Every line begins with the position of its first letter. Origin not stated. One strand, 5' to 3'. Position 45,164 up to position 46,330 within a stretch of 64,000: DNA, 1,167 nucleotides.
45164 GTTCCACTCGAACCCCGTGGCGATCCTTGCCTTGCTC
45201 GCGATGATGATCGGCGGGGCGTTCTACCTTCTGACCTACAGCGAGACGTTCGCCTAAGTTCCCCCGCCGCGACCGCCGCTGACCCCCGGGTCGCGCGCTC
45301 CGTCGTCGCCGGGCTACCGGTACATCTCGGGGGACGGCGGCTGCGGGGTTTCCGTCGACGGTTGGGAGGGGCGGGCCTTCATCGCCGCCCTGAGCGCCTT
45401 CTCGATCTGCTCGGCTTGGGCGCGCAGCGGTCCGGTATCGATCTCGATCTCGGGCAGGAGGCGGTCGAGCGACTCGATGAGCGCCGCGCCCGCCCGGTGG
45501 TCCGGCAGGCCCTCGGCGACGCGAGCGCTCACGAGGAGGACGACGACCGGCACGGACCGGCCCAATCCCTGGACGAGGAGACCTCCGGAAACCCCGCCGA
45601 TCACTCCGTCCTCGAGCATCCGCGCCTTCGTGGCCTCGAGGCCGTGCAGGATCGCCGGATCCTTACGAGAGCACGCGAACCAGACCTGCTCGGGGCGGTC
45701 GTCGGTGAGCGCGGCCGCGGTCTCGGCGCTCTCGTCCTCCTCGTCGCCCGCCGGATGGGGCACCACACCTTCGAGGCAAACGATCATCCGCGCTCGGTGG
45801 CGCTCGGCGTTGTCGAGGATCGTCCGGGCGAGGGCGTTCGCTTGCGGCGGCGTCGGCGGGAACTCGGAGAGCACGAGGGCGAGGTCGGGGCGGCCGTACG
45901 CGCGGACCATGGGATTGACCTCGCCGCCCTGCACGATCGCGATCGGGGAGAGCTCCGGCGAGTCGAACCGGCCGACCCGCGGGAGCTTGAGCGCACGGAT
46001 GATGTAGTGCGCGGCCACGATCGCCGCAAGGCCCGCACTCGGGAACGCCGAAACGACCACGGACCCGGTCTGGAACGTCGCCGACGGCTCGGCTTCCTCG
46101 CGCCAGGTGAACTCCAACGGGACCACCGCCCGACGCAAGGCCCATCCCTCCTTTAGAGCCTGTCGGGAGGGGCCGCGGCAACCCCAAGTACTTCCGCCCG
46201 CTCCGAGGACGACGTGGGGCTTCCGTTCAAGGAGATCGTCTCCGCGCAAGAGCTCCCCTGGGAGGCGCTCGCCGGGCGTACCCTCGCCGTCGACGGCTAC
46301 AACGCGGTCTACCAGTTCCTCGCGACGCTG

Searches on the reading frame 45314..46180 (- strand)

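Call 18: search_protein_families(library=pfam, proteins=[window:45314-46180:-], max_evalue=0.01)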
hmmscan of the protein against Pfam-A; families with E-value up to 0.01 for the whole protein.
window:45314-46180:- (288 aa): 1 family
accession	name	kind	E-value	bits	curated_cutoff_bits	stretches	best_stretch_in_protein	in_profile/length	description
PF09754.15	PAC2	-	3.1e-32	112.6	25.8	1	43-265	2-213/215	PAC2 family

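Call 19: search_protein_families(library=ncbifam, proteins=[window:45314-46180:-], max_evalue=0.01)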
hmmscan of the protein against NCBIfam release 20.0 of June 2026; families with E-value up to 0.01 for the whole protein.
window:45314-46180:- (288 aa): 1 family
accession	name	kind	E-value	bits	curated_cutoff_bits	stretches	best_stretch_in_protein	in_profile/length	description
TIGR00161.1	TIGR00161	hypoth_equivalog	1.4e-25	90.4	199.25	1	40-265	18-220/239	proteasome assembly chaperone family protein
